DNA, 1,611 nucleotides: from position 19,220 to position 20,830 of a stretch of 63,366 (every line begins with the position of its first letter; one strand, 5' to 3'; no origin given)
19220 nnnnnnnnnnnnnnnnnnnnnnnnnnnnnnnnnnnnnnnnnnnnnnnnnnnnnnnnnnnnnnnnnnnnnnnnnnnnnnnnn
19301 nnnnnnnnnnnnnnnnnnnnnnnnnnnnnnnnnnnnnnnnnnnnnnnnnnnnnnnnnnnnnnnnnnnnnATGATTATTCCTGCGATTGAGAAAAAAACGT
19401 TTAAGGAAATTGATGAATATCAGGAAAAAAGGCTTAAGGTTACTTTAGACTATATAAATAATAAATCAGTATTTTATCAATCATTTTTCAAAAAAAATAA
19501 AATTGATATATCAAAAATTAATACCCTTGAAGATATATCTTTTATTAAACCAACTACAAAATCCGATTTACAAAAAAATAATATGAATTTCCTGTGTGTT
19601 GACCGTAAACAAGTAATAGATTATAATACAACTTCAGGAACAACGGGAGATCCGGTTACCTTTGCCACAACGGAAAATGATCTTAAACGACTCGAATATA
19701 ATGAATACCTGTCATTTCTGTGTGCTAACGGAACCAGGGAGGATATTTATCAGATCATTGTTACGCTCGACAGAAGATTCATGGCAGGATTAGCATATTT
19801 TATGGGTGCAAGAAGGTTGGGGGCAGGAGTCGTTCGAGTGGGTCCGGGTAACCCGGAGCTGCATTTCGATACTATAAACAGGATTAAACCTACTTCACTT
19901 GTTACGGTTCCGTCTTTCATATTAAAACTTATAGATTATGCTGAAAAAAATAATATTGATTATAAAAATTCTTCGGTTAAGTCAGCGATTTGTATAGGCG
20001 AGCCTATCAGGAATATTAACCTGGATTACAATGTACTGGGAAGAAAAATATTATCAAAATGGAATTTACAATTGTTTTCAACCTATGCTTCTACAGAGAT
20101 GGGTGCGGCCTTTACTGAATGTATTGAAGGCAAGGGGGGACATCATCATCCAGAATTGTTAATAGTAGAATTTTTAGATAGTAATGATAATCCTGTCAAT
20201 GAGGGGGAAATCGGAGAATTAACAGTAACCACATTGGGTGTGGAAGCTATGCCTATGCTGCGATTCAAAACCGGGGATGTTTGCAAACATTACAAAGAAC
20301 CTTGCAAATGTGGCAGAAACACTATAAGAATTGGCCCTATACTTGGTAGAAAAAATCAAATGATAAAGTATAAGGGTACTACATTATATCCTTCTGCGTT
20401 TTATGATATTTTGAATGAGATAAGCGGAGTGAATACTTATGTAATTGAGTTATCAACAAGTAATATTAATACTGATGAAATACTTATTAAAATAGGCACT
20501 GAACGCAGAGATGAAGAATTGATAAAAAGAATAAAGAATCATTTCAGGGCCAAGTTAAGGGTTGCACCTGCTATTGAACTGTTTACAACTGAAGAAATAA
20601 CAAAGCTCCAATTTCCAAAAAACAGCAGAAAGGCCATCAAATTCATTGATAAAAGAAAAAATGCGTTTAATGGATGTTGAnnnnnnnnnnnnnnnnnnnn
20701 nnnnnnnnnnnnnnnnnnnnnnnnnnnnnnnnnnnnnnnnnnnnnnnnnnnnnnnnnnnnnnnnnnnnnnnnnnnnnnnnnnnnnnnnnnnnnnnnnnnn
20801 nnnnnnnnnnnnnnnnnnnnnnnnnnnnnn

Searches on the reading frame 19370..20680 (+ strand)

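Call 7: search_protein_families(library=pfam, proteins=[window:19370-20680:+], max_evalue=0.001)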
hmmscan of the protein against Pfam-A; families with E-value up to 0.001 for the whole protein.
window:19370-20680:+ (436 aa): 2 families
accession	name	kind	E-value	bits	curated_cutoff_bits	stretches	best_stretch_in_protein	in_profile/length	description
PF00501.34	AMP-binding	-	3.7e-13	49.5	29.9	1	76-288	158-376/384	AMP-binding enzyme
PF14535.12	AMP-binding_C_2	-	8.2e-08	32.8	25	1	336-429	1-96/96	AMP-binding enzyme C-terminal domain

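Call 51: search_protein_families(library=ncbifam, proteins=[window:19370-20680:+], max_evalue=0.00001)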
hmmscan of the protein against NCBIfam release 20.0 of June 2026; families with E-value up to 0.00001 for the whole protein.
window:19370-20680:+ (436 aa): 11 families
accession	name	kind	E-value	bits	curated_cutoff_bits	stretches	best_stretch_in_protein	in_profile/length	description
NF053551.1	FlxY_rubin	equivalog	1.9e-202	672.6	520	1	6-429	1-424/424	flexirubin biosynthesis putative acyl-CoA ligase FlxY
NF041878.1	paak_haloarch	equivalog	1.2e-52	178.9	700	1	6-414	5-416/427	phenylacetate--CoA ligase PaaK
NF045666.1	DVU1553_fam_AMP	equivalog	3.1e-47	161.2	300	1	8-327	17-330/331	DVU_1553 family AMP-dependent CoA ligase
TIGR02155.1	PA_CoA_ligase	equivalog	5.1e-46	157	646.3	1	8-410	2-408/422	phenylacetate--CoA ligase PaaK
TIGR03335.1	F390_ftsA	equivalog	2.1e-27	96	458.7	1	4-321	4-323/445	coenzyme F390 synthetase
NF041217.1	BagE_FevW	exception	8.7e-16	57.9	800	1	4-330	2-313/424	bagremycin/ferroverdin synthetase BagE/FevW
TIGR02304.1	aden_form_hyp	equivalog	5.9e-10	38.7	251.9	1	165-393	179-395/430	F390 synthetase-related protein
NF009071.0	PRK12406.1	subfamily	1.1e-09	37.3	701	1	87-290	160-360/510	acyl-CoA synthetase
NF005307.0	PRK06839.1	equivalog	7.4e-07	28.2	748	1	31-394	101-459/496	o-succinylbenzoate--CoA ligase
NF052269.1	Staph_lig_FadD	equivalog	2.3e-06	26.2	650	0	65-397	135-462/499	long-chain-fatty-acid--CoA ligase FadD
NF004837.0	PRK06187.1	subfamily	4.2e-06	25.3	476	0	70-249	160-328/531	long-chain-fatty-acid--CoA ligase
